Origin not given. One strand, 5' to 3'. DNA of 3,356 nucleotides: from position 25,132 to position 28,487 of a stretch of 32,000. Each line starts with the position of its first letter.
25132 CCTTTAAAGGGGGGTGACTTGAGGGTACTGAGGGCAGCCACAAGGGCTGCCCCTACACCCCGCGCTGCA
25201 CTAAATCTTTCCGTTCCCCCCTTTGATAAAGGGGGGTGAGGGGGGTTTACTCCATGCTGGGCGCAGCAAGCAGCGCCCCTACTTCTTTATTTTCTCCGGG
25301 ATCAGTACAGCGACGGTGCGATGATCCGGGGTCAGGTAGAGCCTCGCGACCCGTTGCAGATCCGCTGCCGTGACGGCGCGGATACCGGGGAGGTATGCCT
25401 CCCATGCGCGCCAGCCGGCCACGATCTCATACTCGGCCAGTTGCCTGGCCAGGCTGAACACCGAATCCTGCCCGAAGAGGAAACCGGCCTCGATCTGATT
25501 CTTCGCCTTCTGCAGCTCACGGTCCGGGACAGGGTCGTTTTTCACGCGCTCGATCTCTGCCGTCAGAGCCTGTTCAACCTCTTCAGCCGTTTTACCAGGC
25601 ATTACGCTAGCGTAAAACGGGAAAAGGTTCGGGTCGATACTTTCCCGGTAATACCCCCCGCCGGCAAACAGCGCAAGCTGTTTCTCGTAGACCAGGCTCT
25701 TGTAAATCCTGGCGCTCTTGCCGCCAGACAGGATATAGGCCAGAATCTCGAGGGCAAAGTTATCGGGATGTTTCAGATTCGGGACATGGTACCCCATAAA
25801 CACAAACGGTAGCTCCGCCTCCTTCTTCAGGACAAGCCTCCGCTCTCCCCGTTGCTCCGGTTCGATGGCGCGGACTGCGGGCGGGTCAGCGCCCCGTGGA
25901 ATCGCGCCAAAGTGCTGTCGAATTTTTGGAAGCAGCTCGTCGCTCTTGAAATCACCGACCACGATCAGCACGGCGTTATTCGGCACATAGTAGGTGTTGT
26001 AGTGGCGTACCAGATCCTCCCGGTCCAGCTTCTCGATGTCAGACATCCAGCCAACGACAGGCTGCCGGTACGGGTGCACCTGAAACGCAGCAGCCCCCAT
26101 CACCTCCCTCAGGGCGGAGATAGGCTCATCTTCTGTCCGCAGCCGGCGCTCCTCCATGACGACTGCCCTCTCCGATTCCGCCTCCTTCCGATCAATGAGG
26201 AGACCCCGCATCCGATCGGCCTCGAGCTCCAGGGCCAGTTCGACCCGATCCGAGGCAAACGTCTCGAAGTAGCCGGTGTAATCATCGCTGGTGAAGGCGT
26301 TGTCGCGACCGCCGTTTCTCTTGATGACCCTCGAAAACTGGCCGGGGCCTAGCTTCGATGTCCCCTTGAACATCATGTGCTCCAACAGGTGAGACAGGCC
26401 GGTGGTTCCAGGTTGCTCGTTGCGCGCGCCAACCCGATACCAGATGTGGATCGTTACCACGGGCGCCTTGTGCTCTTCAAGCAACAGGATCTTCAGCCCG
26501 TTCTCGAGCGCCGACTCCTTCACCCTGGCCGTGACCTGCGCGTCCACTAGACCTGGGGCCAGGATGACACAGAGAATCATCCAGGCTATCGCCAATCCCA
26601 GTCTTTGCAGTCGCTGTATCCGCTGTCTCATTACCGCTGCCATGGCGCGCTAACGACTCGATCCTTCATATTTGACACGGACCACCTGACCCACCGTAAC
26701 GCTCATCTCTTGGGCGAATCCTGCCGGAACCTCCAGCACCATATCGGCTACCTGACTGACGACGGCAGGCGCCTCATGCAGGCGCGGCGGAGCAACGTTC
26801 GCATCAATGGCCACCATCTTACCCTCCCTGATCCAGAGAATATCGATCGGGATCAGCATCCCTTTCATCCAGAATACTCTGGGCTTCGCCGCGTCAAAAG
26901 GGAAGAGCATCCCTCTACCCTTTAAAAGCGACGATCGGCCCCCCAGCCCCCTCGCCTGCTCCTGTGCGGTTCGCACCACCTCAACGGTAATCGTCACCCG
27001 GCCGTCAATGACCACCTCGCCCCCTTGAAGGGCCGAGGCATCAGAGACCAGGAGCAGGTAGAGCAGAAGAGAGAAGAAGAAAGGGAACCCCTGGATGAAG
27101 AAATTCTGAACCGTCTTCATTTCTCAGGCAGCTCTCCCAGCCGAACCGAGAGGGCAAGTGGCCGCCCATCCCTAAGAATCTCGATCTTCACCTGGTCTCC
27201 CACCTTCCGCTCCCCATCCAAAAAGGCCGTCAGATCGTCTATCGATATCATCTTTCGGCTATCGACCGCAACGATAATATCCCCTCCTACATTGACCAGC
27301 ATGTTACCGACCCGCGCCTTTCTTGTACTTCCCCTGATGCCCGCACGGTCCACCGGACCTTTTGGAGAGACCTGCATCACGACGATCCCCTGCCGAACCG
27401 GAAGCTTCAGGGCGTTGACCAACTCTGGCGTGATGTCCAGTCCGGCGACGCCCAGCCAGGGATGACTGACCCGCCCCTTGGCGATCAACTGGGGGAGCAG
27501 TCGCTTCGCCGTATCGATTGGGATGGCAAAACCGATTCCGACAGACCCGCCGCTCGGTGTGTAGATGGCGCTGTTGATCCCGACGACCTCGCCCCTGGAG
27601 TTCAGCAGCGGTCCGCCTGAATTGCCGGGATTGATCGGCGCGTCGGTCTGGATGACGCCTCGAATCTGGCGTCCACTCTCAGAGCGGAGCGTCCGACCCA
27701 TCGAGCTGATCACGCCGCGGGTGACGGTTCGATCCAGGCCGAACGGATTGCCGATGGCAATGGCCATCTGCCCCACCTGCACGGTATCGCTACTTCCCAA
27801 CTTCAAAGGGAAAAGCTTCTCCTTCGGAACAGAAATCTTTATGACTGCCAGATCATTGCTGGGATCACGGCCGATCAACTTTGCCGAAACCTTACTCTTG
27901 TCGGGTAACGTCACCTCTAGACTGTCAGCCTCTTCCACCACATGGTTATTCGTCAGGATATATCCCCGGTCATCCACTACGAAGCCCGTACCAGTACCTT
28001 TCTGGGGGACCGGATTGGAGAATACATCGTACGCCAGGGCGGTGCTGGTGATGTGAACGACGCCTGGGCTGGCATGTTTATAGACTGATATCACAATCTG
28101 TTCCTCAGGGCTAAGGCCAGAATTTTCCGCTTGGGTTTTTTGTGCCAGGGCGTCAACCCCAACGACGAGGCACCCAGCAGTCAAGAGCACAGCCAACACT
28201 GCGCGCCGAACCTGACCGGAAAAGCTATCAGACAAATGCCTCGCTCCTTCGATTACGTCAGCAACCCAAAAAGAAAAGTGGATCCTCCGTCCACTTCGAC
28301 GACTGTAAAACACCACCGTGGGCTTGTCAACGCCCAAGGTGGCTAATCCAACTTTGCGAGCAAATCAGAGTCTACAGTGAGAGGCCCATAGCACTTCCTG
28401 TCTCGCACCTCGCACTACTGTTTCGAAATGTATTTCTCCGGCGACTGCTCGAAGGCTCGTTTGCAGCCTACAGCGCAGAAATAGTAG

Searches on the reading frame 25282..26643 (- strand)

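Call 6: search_protein_families(library=pfam, proteins=[window:25282-26643:-], max_evalue=0.01)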
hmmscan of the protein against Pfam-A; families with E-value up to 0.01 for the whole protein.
window:25282-26643:- (454 aa): 2 families
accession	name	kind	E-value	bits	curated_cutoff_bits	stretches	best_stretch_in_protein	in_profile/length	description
PF05193.26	Peptidase_M16_C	-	6.3e-37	127.6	23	1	205-383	1-180/181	Peptidase M16 inactive domain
PF00675.25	Peptidase_M16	-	1.7e-26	93.4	22.3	1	52-197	2-146/149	Insulinase (Peptidase family M16)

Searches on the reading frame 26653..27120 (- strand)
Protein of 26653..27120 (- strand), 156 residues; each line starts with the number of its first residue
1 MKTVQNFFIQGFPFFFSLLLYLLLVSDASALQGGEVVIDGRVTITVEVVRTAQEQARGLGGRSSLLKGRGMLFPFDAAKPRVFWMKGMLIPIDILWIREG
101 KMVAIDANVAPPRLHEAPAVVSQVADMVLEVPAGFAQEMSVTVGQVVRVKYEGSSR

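Call 6: search_protein_families(library=pfam, proteins=[window:26653-27120:-], max_evalue=0.01)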
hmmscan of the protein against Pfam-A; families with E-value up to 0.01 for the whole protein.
window:26653-27120:- (156 aa): 1 family
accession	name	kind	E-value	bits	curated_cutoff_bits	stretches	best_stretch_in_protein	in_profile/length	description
PF02643.20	DUF192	-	2.2e-27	95.4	27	1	44-148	1-95/96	Uncharacterized ACR, COG1430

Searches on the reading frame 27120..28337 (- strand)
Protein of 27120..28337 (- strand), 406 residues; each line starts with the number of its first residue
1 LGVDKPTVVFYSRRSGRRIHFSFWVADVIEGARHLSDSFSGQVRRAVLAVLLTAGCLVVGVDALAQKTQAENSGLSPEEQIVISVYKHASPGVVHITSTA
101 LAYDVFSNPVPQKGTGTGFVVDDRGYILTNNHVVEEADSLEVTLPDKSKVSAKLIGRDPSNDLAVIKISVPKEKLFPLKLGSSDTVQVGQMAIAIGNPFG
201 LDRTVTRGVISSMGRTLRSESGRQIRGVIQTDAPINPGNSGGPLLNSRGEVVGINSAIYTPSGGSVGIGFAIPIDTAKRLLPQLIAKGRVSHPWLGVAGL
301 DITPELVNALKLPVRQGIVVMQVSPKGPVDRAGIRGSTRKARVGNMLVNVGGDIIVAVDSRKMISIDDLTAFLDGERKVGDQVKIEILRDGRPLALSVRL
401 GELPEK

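Call 6: search_protein_families(library=pfam, proteins=[window:27120-28337:-], max_evalue=0.01)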
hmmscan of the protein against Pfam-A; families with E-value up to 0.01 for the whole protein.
window:27120-28337:- (406 aa): 5 families
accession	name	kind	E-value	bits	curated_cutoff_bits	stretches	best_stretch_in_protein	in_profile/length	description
PF13365.12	Trypsin_2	-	1.3e-37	130.1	27.6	1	116-254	1-144/144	Trypsin-like peptidase domain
PF00089.32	Trypsin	-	4e-21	76.3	20.6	1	115-278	26-217/220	Trypsin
PF13180.12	PDZ_2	-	5.8e-11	43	27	1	315-400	11-80/80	PDZ domain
PF10459.15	Peptidase_S46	-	0.00014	21.1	22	0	232-255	627-650/698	Peptidase S46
PF17820.7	PDZ_6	-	0.0024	18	27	0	352-376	19-43/54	PDZ domain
